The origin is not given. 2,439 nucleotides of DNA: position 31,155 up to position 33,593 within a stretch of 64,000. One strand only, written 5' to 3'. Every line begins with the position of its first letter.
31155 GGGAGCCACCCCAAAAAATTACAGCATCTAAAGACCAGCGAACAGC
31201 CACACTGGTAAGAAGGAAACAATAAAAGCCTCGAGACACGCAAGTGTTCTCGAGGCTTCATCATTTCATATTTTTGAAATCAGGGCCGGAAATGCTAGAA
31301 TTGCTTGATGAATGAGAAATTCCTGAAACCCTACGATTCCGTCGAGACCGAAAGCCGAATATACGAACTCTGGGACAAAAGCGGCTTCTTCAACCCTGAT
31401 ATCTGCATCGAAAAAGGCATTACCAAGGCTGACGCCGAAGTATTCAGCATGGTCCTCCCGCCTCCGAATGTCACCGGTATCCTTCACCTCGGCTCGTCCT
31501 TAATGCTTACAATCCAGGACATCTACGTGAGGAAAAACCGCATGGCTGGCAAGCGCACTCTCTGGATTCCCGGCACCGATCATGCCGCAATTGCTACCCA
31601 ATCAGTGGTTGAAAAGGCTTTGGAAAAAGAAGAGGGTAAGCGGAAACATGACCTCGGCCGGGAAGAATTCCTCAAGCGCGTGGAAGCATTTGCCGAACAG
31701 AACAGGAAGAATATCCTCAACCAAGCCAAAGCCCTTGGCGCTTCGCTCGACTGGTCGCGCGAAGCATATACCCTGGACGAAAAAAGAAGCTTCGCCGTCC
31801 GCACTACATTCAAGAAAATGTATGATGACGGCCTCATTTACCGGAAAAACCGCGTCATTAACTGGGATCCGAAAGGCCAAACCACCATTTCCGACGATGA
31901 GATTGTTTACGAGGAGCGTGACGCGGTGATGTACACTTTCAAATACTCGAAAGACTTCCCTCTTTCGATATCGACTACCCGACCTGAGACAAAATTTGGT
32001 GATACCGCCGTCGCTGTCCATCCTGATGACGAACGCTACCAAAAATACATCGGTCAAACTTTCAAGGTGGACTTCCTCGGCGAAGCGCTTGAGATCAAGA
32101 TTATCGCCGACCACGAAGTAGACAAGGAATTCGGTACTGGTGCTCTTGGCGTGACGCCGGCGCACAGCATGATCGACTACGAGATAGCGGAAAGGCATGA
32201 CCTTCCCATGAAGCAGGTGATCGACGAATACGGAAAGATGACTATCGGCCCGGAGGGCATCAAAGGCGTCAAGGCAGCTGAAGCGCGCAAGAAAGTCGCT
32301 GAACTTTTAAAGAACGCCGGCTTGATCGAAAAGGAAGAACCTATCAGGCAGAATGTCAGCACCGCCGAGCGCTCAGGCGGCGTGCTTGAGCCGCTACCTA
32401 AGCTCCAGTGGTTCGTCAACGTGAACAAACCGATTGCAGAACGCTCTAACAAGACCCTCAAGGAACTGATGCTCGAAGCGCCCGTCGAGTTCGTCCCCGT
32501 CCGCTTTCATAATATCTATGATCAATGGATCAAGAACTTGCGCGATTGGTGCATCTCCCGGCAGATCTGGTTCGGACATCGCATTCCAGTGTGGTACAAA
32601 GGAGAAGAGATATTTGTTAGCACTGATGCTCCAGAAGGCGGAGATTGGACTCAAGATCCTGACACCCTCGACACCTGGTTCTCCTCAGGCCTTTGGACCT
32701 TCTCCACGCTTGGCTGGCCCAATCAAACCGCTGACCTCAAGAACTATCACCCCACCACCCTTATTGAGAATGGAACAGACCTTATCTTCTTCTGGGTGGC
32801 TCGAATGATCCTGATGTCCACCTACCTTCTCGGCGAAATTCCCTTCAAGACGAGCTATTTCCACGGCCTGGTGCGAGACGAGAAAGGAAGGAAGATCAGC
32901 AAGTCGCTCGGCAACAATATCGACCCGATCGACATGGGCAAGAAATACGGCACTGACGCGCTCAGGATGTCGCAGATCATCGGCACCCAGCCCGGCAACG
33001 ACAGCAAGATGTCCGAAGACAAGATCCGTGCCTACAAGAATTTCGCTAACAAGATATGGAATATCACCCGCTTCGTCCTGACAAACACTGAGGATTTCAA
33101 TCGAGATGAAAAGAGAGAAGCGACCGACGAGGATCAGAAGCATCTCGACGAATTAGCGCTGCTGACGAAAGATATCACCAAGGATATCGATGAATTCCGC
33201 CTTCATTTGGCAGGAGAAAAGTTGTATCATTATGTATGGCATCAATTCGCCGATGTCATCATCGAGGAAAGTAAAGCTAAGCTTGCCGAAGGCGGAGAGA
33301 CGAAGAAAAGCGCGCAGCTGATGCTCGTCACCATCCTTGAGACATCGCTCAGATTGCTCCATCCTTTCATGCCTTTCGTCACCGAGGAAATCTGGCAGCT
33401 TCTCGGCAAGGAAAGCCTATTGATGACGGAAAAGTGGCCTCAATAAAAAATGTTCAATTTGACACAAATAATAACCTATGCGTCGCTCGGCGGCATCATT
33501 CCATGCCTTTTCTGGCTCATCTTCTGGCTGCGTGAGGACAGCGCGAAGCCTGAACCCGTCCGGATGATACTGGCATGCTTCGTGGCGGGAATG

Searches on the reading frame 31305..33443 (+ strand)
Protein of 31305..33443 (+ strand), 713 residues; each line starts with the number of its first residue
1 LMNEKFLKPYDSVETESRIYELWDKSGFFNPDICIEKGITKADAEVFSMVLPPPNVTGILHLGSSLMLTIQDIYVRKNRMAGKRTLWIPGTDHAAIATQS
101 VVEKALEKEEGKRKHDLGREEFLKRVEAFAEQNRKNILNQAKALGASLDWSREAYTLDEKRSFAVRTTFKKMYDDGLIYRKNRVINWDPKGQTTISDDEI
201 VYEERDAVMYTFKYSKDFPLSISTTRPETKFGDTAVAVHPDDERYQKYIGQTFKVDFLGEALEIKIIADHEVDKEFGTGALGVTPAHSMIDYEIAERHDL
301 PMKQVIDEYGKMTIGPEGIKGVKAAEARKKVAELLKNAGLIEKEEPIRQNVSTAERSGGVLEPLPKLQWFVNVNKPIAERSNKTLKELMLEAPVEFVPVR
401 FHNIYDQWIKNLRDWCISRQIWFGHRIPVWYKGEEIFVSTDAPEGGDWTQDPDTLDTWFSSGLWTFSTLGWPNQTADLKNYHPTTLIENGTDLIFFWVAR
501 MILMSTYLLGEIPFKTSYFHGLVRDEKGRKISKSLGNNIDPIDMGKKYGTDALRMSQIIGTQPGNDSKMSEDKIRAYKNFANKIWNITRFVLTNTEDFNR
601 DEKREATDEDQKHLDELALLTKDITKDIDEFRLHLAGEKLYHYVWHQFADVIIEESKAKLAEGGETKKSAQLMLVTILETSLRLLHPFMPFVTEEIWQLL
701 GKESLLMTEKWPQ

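Call 45: search_protein_families(library=pfam, proteins=[window:31305-33443:+], max_evalue=0.00001)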
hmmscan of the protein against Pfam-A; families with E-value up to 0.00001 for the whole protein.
window:31305-33443:+ (713 aa): 4 families
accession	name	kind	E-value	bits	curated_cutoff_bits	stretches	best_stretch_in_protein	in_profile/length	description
PF00133.28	tRNA-synt_1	-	9.5e-120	400.6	22.7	2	19-438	2-256/414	tRNA synthetases class I (I, L, M and V)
PF08264.19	Anticodon_1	-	1.1e-27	97.2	25.1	1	610-712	1-105/148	Anticodon-binding domain of tRNA ligase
PF09334.17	tRNA-synt_1g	-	4.5e-16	59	20.1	0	55-200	9-135/391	tRNA synthetases class I (M)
PF13603.12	tRNA-synt_1_2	-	1.2e-06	28.5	25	0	270-310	104-144/185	Leucyl-tRNA synthetase, editing domain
